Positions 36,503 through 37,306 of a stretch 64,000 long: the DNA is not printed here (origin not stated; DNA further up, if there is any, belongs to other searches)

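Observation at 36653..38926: Tetraheme cytochrome c lipoprotein heads a cytochrome-rdhA-rdhB unit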

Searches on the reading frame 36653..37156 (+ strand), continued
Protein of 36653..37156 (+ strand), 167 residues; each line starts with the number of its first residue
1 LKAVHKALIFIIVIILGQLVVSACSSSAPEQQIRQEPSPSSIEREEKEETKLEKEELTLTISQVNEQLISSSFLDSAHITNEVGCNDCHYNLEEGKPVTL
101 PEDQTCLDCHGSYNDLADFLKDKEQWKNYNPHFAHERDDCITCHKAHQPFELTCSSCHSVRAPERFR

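Call 69: find_encoding_contigs(protein=P0016, flank=5000, max_places=2)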
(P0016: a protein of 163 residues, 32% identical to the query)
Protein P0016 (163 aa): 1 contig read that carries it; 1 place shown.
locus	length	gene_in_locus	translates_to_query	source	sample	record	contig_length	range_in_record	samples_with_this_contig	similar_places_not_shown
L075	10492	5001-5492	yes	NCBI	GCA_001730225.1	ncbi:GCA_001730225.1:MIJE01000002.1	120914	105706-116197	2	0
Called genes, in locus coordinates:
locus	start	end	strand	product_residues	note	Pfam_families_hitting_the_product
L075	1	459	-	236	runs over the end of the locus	PF00072:Response_reg, PF00486:Trans_reg_C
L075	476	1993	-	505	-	PF00512:HisKA, PF02518:HATPase_c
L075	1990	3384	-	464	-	PF00083:Sugar_tr, PF07690:MFS_1, PF12832:MFS_1_like (weak)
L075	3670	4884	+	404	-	PF04205:FMN_bind, PF12801:Fer4_5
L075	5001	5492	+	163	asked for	PF14537:Cytochrom_c3_2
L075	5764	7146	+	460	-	PF13486:Dehalogenase (weak), PF12838:Fer4_7 (faint), PF13484:Fer4_16 (weak)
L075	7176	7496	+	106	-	PF27193:VcrB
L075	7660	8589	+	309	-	PF01145:Band_7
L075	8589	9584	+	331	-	PF01145:Band_7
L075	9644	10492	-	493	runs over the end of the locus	PF02463:SMC_N, PF13175:AAA_15 (weak), PF13476:AAA_23 (weak), PF13304:AAA_21 (faint)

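Call 80: predict_structure(alignment_id=A4)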
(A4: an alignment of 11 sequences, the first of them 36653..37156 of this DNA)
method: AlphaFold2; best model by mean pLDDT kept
length: 167 residues; sequences in the alignment: 11
mean_pLDDT: 64.7   pTM: 0.44
mean pLDDT of the five models: 64.7, 59.8, 58.6, 57.1, 56.3
residues with pLDDT >= 90: 0; 70-90: 72; 50-70: 62; < 50: 33
segments of 3 or more residues with pLDDT < 50: 25-43, 45-54
pLDDT, mean of each block of 10 residues (from residue 1): 72 76 50 44 46 58 79 71 78 80 70 72 68 55 52 65 64
secondary structure, 60 per line:
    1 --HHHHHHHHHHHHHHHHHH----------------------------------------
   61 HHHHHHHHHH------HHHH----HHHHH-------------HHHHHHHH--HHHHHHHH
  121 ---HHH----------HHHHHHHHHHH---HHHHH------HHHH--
elements in order: H3-20 H61-70 H77-80 H85-89 H103-110 H113-120 H137-147 H151-155 H162-165

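Call 86: fold_search(model_id=the predicted structure, library=pdb)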
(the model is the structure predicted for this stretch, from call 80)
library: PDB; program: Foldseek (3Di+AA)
matches with E <= 10: 1; with E <= 0.001: 0
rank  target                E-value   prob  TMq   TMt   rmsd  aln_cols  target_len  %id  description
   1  6b3b                  8.3e+00  0.02  0.20  0.08   8.9        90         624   12  AprA Methyltransferase 1 - GNAT in complex with Mn2+ , SAM, and Malonate (released 2017-11-15)

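Call 88: find_related_loci(query=A3, collection=metagenome_contigs, flank=4000)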
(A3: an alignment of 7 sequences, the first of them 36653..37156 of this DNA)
Query A3 (167 aa) in metagenome_contigs; peptide patterns used: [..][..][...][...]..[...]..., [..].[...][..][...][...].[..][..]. (x = any residue, [..] = any of these).
58 stretches matched a pattern; 1 encode a relative of the query (tblastn E <= 1e-3); 1 distinct loci.
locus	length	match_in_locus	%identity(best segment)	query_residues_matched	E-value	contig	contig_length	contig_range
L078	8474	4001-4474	41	7-167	6e-37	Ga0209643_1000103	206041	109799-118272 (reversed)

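Call 99: search_protein_families(library=ncbifam, proteins=[L007:8655-9263:+, L007:9283-10131:+, L006:8436-9113:+, L006:9115-10059:+, L075:3670-4884:+, L075:5764-7146:+], max_evalue=0.00001)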
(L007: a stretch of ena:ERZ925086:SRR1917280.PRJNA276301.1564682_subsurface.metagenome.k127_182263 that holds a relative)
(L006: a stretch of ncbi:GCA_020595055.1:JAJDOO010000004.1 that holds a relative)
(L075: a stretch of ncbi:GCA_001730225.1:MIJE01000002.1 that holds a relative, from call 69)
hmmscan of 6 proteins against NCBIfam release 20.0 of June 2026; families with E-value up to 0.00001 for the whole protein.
L007:8655-9263:+ (202 aa): 44 families (the best 25 are shown)
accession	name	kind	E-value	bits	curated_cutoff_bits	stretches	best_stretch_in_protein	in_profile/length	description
NF007012.0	PRK09476.1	equivalog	1e-22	80.5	269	1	30-184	42-196/254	ferredoxin-type protein NapG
TIGR00397.1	mauM_napG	subfamily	5.5e-20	71.8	178.85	1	30-184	36-187/213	MauM/NapG family ferredoxin-type protein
NF042909.1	FMH_DH_FwdF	exception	1.2e-18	67.3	375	1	48-196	139-281/336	tungsten-dependent formylmethanofuran dehydrogenase subunit FwdF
NF004541.0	PRK05888.2-2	equivalog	3.6e-13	49.7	217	2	46-115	60-126/168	NADH-quinone oxidoreductase subunit NuoI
TIGR02179.1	PorD_KorD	subfamily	4.3e-12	46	60.05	1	127-191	12-74/78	2-oxoacid:acceptor oxidoreductase, delta subunit, pyruvate/2-ketoisovalerate family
NF007203.0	PRK09624.1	equivalog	5.6e-12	45.8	171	1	139-192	50-101/105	pyuvate ferredoxin oxidoreductase subunit delta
NF009053.0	PRK12387.1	subfamily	7.6e-12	45.3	204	1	153-198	19-64/180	formate hydrogenlyase complex iron-sulfur subunit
NF004543.0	PRK05888.2-5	equivalog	7.8e-12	45.1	243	1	47-102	59-116/217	NADH-quinone oxidoreductase subunit NuoI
NF040684.1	PorD_Arch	equivalog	8.1e-12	45.1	120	1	135-191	27-81/85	pyruvate synthase subunit PorD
TIGR00402.1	napF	equivalog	1.1e-11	44.8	102.2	1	28-189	16-148/149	ferredoxin-type protein NapF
NF038196.1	ferrodoxin_EFR1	subfamily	4.2e-11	43.3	75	1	48-102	185-230/242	EFR1 family ferrodoxin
TIGR02494.1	PFLE_PFLC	subfamily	3.7e-10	39.5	174.35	0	131-191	39-99/293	glycyl-radical enzyme activating protein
TIGR01971.1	NuoI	subfamily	4.7e-10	39.1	113.05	0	47-102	42-99/121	NADH-quinone oxidoreductase, chain I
NF043039.1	HgcAB_like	equivalog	5.2e-10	39.4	285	0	128-190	288-350/350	HgcAB-like fusion protein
NF007202.0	PRK09623.1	equivalog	9.3e-10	38.8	166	1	137-191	48-100/105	3-methyl-2-oxobutanoate dehydrogenase subunit delta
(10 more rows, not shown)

L007:9283-10131:+ (282 aa): 4 families
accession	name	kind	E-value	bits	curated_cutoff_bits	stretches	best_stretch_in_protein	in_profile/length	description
NF007013.0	PRK09477.1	equivalog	3.6e-29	101.7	234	1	5-279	25-276/286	quinol dehydrogenase ferredoxin subunit NapH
TIGR02163.1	napH_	subfamily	5.9e-29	101.4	213.05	1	67-279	38-253/255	NapH/MauN family ferredoxin-type protein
NF046105.1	TransRegNosR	equivalog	8.1e-11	40.9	1000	1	95-269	485-659/680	transcriptional regulator NosR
TIGR02745.1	ccoG_rdxA_fixG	equivalog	4.4e-10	39.1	316.7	1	99-274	66-245/435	cytochrome c oxidase accessory protein CcoG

L006:8436-9113:+ (225 aa): 40 families (the best 25 are shown)
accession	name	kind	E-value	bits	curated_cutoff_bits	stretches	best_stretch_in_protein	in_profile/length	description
NF007012.0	PRK09476.1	equivalog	6e-24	84.6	269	1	4-188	10-196/254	ferredoxin-type protein NapG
TIGR00397.1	mauM_napG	subfamily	3.2e-22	79.1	178.85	1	29-188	36-187/213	MauM/NapG family ferredoxin-type protein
TIGR00402.1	napF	equivalog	1.2e-16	61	102.2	1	32-194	21-149/149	ferredoxin-type protein NapF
NF038196.1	ferrodoxin_EFR1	subfamily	5.8e-12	46.2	75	1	45-101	183-230/242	EFR1 family ferrodoxin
NF042909.1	FMH_DH_FwdF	exception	6.9e-12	45.1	375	1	46-201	138-282/336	tungsten-dependent formylmethanofuran dehydrogenase subunit FwdF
NF007203.0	PRK09624.1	equivalog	1.2e-11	44.7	171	1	146-195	53-100/105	pyuvate ferredoxin oxidoreductase subunit delta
NF009053.0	PRK12387.1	subfamily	2.3e-11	43.8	204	1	45-113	37-102/180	formate hydrogenlyase complex iron-sulfur subunit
NF007382.0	PRK09898.1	equivalog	3.1e-11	43.2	213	0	150-204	129-180/208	ferredoxin-like protein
NF045874.1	Vhu_polyferre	exception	5.8e-11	41.7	600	1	32-204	17-185/381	F420-non-reducing hydrogenase associated-polyferredoxin VhuB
TIGR02179.1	PorD_KorD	subfamily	1.3e-10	41.2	60.05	1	139-195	20-74/78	2-oxoacid:acceptor oxidoreductase, delta subunit, pyruvate/2-ketoisovalerate family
TIGR01971.1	NuoI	subfamily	1.6e-10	40.6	113.05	0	42-110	38-107/121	NADH-quinone oxidoreductase, chain I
TIGR03224.1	benzo_boxA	equivalog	3.4e-10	39.4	459.2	1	48-128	12-84/411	benzoyl-CoA 2,3-epoxidase subunit BoxA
NF043069.1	T4HPD_activ_SAM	equivalog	4.8e-10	39.3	425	0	45-103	50-100/299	trans-4-hydroxy-L-proline dehydratase activase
NF040684.1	PorD_Arch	equivalog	1.1e-09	38.3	120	1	140-196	28-82/85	pyruvate synthase subunit PorD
NF045790.1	OxalOxreddelta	equivalog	1.7e-09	37.3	230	1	138-195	254-308/316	oxalate oxidoreductase subunit delta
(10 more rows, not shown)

L006:9115-10059:+ (314 aa): 5 families
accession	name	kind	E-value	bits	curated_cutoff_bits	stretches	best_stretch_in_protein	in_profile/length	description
TIGR02163.1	napH_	subfamily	8.3e-30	104.1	213.05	1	95-311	34-253/255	NapH/MauN family ferredoxin-type protein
NF007013.0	PRK09477.1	equivalog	1.3e-27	96.6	234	1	94-311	56-276/286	quinol dehydrogenase ferredoxin subunit NapH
NF046105.1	TransRegNosR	equivalog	3.2e-17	62.1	1000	1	131-302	489-660/680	transcriptional regulator NosR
NF043039.1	HgcAB_like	equivalog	4.3e-07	29.8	285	1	114-309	155-349/350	HgcAB-like fusion protein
NF007382.0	PRK09898.1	equivalog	3.4e-06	26.7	213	1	240-312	130-201/208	ferredoxin-like protein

L075:3670-4884:+ (404 aa): 6 families
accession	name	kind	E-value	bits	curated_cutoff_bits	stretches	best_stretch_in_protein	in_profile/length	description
NF046105.1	TransRegNosR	equivalog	1.6e-15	56.5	1000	1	213-383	435-618/680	transcriptional regulator NosR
TIGR01947.1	rnfG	subfamily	2.4e-11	44.1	102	1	65-162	72-178/187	RnfABCDGE type electron transport complex subunit G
TIGR02163.1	napH_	subfamily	6.6e-10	38.9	213.05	1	262-382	70-191/255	NapH/MauN family ferredoxin-type protein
NF045876.1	RnfG_DVU2794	exception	3.6e-09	36.4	205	1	76-164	83-174/190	RnfABCDGE type electron transport complex subunit G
NF041840.1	rnfG_Methano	equivalog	5e-08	32.7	230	1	64-161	76-176/189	Rnf electron transport complex subunit RnfG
NF007013.0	PRK09477.1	equivalog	2e-07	30.4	234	1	257-382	85-217/286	quinol dehydrogenase ferredoxin subunit NapH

L075:5764-7146:+ (460 aa): 2 families
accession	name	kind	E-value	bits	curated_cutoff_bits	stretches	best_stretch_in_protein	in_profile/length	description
TIGR02486.1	RDH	subfamily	1.9e-71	241.5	160.35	1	162-439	2-314/314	reductive dehalogenase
TIGR00276.1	TIGR00276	equivalog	1.1e-10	41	200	1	287-429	131-270/337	tRNA epoxyqueuosine(34) reductase QueG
